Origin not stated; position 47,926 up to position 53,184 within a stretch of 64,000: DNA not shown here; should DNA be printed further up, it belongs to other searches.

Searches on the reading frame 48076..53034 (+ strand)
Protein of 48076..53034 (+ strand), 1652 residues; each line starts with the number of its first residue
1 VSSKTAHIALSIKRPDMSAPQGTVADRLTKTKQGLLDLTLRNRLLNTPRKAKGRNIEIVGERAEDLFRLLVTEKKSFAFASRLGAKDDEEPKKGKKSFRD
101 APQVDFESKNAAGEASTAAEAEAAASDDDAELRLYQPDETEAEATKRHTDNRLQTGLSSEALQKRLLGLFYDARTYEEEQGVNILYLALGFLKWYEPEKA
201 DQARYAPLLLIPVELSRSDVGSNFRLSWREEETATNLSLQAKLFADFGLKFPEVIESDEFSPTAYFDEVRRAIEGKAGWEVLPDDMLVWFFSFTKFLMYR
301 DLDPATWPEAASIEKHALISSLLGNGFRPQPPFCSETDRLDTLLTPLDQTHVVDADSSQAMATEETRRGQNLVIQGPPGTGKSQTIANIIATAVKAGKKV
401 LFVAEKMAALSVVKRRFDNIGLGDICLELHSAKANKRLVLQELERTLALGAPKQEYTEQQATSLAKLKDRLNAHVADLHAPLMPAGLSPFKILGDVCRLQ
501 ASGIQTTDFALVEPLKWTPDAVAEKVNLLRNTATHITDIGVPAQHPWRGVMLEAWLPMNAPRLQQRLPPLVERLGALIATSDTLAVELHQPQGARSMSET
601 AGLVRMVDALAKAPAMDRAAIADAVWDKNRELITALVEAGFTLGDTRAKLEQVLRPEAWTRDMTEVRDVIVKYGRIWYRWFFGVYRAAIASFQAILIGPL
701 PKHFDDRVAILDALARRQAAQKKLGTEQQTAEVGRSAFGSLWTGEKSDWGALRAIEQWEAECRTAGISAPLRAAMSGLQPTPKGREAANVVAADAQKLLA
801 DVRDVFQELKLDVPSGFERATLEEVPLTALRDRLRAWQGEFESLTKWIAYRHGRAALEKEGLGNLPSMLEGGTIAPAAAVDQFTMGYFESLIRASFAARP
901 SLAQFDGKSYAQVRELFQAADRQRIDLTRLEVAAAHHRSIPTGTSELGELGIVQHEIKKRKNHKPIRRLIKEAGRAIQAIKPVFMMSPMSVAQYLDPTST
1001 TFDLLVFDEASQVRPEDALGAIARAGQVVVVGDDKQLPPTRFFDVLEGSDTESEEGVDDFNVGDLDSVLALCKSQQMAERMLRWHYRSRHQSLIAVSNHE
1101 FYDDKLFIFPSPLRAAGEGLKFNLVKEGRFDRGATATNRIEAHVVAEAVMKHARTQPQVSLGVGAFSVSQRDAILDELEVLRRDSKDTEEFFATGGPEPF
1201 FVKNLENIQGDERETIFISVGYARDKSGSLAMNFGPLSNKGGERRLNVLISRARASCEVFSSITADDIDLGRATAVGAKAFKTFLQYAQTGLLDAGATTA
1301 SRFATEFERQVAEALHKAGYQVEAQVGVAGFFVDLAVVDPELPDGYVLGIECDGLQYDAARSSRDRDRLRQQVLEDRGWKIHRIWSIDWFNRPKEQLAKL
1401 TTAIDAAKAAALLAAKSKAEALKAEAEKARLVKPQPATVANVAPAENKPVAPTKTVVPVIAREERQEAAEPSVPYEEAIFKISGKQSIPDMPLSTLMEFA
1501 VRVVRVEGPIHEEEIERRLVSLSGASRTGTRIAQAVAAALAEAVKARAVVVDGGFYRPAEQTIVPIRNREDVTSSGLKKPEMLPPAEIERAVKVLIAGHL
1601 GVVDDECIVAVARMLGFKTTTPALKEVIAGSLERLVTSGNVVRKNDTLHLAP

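Call 32: search_protein_families(library=pfam, proteins=[window:48076-53034:+], max_evalue=0.001)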
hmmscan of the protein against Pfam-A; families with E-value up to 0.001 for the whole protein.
window:48076-53034:+ (1652 aa): 10 families
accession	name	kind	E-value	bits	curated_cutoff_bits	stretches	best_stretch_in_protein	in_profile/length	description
PF13195.11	DUF4011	-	2.3e-46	158.1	22.2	1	35-243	2-158/158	Protein of unknown function (DUF4011)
PF18741.7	MTES_1575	-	8e-35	119.3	38.2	1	1307-1404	1-96/96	REase_MTES_1575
PF13086.12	AAA_11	-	3e-14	53.9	27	2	356-419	3-74/257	AAA domain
PF11784.13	DUF3320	-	1.9e-10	41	25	1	1492-1533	8-49/50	Protein of unknown function (DUF3320)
PF13604.12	AAA_30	-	7.1e-10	39.4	27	1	357-416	4-65/191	AAA domain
PF13245.12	AAA_19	-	2.5e-09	37.9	25.1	1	359-411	1-55/134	AAA domain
PF13087.12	AAA_12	-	2.8e-09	37.3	27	1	1071-1260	9-191/195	AAA domain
PF04851.21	ResIII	-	1.7e-05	25.2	22.5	1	359-436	8-95/164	Type III restriction enzyme, res subunit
PF01695.23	IstB_IS21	-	0.00047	20.2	24.1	1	366-404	89-127/238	IstB-like ATP binding protein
PF09848.15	SLFN-g3_helicase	-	0.0005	19.9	24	0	371-417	3-51/354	Schlafen group 3, DNA/RNA helicase domain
